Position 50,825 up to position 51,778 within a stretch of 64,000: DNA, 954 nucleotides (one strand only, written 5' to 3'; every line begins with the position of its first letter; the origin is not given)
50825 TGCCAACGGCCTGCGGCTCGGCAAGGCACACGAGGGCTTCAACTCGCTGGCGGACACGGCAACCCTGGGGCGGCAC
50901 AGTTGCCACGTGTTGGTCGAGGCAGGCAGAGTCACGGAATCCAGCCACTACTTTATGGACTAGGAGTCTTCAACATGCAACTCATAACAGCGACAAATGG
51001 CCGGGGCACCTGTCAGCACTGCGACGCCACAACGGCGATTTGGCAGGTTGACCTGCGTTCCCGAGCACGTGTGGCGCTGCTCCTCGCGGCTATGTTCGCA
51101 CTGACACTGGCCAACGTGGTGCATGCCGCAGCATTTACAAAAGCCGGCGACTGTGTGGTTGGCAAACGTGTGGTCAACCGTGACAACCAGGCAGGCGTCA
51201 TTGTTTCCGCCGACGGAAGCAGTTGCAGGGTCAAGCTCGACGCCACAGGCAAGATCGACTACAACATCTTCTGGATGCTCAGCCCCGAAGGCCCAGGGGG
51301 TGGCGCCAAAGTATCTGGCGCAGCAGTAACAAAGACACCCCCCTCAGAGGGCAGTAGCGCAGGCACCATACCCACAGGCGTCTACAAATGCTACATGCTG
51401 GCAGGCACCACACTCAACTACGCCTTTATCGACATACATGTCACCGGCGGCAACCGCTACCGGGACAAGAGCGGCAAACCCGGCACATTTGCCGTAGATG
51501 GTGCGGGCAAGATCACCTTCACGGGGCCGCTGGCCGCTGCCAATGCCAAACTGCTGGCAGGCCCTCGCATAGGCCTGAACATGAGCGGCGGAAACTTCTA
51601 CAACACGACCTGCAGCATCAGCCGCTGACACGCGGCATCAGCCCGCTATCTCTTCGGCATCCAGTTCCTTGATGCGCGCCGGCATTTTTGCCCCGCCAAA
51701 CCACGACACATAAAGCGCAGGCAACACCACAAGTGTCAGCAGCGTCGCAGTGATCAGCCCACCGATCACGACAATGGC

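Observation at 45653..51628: Compact six-gene operon of uncharacterised exported and membrane proteins behind a 7TMR-DISM two-component system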

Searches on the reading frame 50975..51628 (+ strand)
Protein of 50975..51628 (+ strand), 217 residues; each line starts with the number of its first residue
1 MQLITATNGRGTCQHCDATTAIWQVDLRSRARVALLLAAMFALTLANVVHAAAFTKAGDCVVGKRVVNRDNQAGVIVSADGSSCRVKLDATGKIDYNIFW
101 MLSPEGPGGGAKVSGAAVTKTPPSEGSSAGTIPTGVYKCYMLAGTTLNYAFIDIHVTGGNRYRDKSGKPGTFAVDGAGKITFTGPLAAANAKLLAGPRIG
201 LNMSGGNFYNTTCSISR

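Call 3: search_protein_families(library=pfam, proteins=[window:50975-51628:+], max_evalue=1)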
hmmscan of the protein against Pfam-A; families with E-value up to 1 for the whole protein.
window:50975-51628:+ (217 aa): 0 families

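Call 4: search_protein_families(library=ncbifam, proteins=[window:50975-51628:+], max_evalue=1)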
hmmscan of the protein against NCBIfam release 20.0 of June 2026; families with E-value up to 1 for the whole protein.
window:50975-51628:+ (217 aa): 0 families

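Call 10: find_homologous_proteins(query=window:50975-51628:+, max_evalue=0.001)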
Query window:50975-51628:+ (217 aa): 60 proteins with E <= 0.001 among 888 candidates.
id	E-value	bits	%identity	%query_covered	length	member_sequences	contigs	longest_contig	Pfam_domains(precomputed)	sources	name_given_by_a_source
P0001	2.4e-135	467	97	100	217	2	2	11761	-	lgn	-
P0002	7.6e-110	383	82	100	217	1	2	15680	-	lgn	-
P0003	5.2e-105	368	82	100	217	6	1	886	-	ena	-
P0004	6.4e-104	364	78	100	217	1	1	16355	-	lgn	-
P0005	1.1e-98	347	76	100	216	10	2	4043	-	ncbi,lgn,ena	-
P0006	5.7e-83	296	72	89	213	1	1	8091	-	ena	-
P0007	1.2e-80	288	75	80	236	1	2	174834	-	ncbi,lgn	-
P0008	2.9e-78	280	65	90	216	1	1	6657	-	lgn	-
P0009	2.2e-70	255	66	86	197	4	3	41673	-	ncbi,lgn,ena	-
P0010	4.7e-70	253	70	73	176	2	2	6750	-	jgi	-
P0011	4.9e-70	253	68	82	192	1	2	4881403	-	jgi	jgi:hypothetical protein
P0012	6.2e-70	253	65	86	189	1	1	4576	-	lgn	-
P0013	3.1e-68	248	58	95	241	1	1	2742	-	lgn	-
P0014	3.9e-68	247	61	87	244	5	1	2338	-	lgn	-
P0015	7.2e-68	246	61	86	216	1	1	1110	-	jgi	jgi:hypothetical protein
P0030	2.0e-60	222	61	76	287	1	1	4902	PF05154.22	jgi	-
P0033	4.5e-58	214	59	76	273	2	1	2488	PF05154.22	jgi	-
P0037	1.3e-56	210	57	76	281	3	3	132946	PF05154.22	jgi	jgi:hypothetical protein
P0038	6.3e-56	207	56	81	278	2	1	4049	PF05154.22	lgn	-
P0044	6.3e-54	201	60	76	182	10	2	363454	-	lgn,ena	-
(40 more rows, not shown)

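Call 12: find_related_loci(query=A1, collection=genome_contigs, flank=10000)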
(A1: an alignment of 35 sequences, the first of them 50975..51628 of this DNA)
Query A1 (217 aa) in genome_contigs; peptide patterns used: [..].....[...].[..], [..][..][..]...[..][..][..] (x = any residue, [..] = any of these).
59 stretches matched a pattern; 18 encode a relative of the query (tblastn E <= 1e-3); 17 distinct loci.
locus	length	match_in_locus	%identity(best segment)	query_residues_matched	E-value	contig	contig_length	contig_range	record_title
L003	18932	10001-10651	82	1-217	7e-105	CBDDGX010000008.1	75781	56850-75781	MAG: Polaromonas sp. isolate ac4bd620-03e0-486a-8c28-c53d76f83517 genome assembly, contig: contig_8, whole genome shotgu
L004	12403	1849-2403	57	23-217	4e-64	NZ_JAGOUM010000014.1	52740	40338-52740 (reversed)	MAG: Rhodoferax sp. isolate Gw_Eff_bin_490 Gw_Eff_966_length_52740_cov_15.320472, whole genome shotgun sequence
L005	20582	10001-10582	50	24-217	2e-55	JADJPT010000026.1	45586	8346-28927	MAG: Betaproteobacteria bacterium isolate Fred_18-Q3-R57-64_BATAC.609 tig00037712-10-458800, whole genome shotgun sequen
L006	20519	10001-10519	48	30-217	5e-52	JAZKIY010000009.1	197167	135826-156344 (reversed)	MAG: Pseudomonadota bacterium isolate ADI_DC_SW_02_SPN_11032020-bin069 DCSW02SPN_B069_0_000000000009, whole genome shotg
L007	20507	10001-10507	44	30-214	4e-47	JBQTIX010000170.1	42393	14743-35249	MAG: Panacagrimonas sp. isolate SAW210 c_000000303240, whole genome shotgun sequence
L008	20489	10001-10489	44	36-214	5e-45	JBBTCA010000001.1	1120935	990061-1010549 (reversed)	MAG: Pseudomonadota bacterium isolate H32-bin011_1 H32_bin011_1_000000000001, whole genome shotgun sequence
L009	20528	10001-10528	44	27-217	5e-45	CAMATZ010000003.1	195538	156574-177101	MAG: Bordetella parapertussis isolate MaH-04nov19-207 genome assembly, contig: MaH-04nov19-C44, whole genome shotgun seq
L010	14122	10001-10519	48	30-217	1e-44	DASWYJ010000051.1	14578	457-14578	MAG TPA_asm: Burkholderiaceae bacterium isolate SMAG_U3708 k141_668775, whole genome shotgun sequence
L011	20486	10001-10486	41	37-214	8e-41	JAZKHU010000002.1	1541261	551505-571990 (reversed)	MAG: Pseudomonadota bacterium isolate DC_SW_03_SPN07022020-bin034_1 DCSW031SPN_B034_1_000000000002, whole genome shotgun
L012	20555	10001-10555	55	25-214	6e-64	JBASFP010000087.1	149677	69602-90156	MAG: Polaromonas sp. isolate MFD03500_ilm_asm_bin11 k127_18471, whole genome shotgun sequence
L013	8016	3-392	46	72-217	1e-38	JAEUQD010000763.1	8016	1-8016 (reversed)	MAG: Bryobacterales bacterium isolate new MAG-242 k141_1008902, whole genome shotgun sequence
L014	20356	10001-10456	44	51-217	8e-34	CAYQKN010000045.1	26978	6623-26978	MAG TPA_asm: uncultured Burkholderiales bacterium isolate SRP170004_co1_226 genome assembly, contig: NODE_2621_length_26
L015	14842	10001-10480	37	36-217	5e-32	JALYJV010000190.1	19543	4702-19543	MAG: Pseudomonadota bacterium isolate CAM bin13 SD1481-83_k127_848886, whole genome shotgun sequence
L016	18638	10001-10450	42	51-217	2e-32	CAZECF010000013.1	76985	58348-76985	MAG TPA_asm: uncultured Bryobacter sp. isolate SRP319275_co1_334 genome assembly, contig: NODE_181_length_76985_cov_6.06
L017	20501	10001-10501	36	26-217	9e-29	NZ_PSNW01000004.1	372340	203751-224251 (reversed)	Solimonas fluminis strain HR-BB HR-BB_4, whole genome shotgun sequence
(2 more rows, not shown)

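Call 16: find_encoding_contigs(protein=P0037, flank=8000, max_places=3)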
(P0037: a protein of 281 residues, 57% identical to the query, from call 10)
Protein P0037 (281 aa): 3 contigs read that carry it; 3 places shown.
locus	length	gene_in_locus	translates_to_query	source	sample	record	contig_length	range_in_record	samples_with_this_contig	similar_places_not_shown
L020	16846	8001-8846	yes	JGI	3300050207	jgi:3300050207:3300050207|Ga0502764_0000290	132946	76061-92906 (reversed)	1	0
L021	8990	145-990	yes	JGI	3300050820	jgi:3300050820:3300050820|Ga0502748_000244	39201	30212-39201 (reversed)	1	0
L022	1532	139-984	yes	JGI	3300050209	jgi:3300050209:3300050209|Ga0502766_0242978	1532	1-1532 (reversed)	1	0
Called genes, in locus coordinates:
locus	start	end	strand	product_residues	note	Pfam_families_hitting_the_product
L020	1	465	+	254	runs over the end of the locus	PF02754:CCG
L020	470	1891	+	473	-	PF02589:LUD_dom, PF13187:Fer4_9 (faint), PF13183:Fer4_8, PF12838:Fer4_7 (weak), PF13534:Fer4_17 (weak), PF11870:LutB_C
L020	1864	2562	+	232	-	PF02589:LUD_dom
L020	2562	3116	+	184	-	PF01713:Smr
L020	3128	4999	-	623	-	PF02518:HATPase_c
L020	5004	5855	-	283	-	PF00561:Abhydrolase_1, PF12146:Hydrolase_4 (weak), PF06821:Ser_hydrolase (weak)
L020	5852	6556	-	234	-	PF00072:Response_reg, PF00196:GerE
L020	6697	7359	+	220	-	PF00652:Ricin_B_lectin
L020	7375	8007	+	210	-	-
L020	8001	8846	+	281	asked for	PF05154:TM2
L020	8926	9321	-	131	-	PF14760:Rnk_N (weak), PF01272:GreA_GreB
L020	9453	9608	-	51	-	-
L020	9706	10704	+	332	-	PF03480:DctP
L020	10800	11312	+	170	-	PF04290:DctQ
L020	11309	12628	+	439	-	PF06808:DctM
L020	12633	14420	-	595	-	PF02771:Acyl-CoA_dh_N, PF02770:Acyl-CoA_dh_M, PF00441:Acyl-CoA_dh_1, PF08028:Acyl-CoA_dh_2, PF12806:Acyl-CoA_dh_C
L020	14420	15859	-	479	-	PF01565:FAD_binding_4, PF02913:FAD-oxidase_C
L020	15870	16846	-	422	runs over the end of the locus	PF04932:Wzy_C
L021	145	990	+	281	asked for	PF05154:TM2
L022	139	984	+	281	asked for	PF05154:TM2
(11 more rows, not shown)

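Call 17: find_encoding_contigs(protein=P0011, flank=8000, max_places=3)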
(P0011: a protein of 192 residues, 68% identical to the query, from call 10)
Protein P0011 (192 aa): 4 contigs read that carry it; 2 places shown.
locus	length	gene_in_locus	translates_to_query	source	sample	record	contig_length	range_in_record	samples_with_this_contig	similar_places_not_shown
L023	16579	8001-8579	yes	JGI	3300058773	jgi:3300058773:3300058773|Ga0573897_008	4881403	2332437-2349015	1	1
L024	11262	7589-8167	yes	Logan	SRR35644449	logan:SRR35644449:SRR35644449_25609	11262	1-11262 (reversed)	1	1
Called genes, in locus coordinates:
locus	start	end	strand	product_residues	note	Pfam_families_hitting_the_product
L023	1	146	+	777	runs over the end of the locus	PF08206:OB_RNB, PF17876:CSD2, PF00773:RNB, PF00575:S1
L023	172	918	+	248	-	PF00106:adh_short, PF08659:KR, PF13561:adh_short_C2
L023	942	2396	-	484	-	PF03853:YjeF_N, PF01256:Carb_kinase, PF08543:Phos_pyr_kin (weak)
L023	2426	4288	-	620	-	PF07695:7TMR-DISM_7TM (weak), PF02518:HATPase_c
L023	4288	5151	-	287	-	PF00561:Abhydrolase_1, PF12146:Hydrolase_4, PF06821:Ser_hydrolase (weak)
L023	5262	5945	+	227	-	-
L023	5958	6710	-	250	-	PF00072:Response_reg, PF00196:GerE, PF08281:Sigma70_r4_2 (faint)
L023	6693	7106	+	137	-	-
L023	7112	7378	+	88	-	-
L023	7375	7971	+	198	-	PF05154:TM2 (faint)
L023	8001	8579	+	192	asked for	-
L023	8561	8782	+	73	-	-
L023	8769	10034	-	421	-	PF00070:Pyr_redox (faint), PF01266:DAO, PF07992:Pyr_redox_2 (faint), PF13450:NAD_binding_8 (weak)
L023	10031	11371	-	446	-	PF01425:Amidase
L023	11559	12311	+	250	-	PF00318:Ribosomal_S2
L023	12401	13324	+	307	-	PF00889:EF_TS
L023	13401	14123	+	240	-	PF00696:AA_kinase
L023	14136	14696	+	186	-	PF01765:RRF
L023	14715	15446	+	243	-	PF01255:Prenyltransf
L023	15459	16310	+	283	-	PF01148:CTP_transf_1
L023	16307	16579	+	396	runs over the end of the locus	PF02670:DXP_reductoisom, PF08436:DXP_redisom_C, PF13288:DXPR_C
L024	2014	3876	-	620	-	PF07695:7TMR-DISM_7TM (weak), PF02518:HATPase_c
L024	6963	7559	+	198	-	PF05154:TM2 (faint)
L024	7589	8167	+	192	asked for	-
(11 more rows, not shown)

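Call 18: find_encoding_contigs(protein=P0044, flank=8000, max_places=3)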
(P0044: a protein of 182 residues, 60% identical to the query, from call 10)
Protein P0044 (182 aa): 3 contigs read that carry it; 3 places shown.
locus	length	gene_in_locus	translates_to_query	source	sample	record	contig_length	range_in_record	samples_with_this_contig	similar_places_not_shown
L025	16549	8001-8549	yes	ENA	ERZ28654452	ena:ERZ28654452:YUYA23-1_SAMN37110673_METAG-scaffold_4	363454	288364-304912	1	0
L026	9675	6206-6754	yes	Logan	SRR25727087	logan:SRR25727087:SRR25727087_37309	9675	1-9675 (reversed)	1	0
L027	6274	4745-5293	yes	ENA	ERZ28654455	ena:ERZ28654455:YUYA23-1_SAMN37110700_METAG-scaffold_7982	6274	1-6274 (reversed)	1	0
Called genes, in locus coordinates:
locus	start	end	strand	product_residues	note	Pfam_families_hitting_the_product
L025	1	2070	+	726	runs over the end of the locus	PF08206:OB_RNB (faint), PF17876:CSD2, PF00773:RNB, PF00575:S1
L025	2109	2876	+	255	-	PF00106:adh_short, PF08659:KR, PF13561:adh_short_C2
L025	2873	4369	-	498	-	PF03853:YjeF_N, PF01256:Carb_kinase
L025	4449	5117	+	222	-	PF00072:Response_reg, PF00196:GerE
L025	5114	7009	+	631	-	PF02518:HATPase_c (faint)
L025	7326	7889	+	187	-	-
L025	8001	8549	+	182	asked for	-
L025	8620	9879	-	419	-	PF00070:Pyr_redox (faint), PF01266:DAO, PF01593:Amino_oxidase (faint), PF07992:Pyr_redox_2 (faint), PF13450:NAD_binding_8 (weak)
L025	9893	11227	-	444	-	PF01425:Amidase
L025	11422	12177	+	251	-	PF00318:Ribosomal_S2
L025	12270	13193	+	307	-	PF00889:EF_TS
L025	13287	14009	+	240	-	PF00696:AA_kinase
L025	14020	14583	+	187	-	PF01765:RRF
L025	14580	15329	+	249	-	PF01255:Prenyltransf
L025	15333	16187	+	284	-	PF01148:CTP_transf_1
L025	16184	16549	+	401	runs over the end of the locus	PF02670:DXP_reductoisom, PF08436:DXP_redisom_C, PF13288:DXPR_C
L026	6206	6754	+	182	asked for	-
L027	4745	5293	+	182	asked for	-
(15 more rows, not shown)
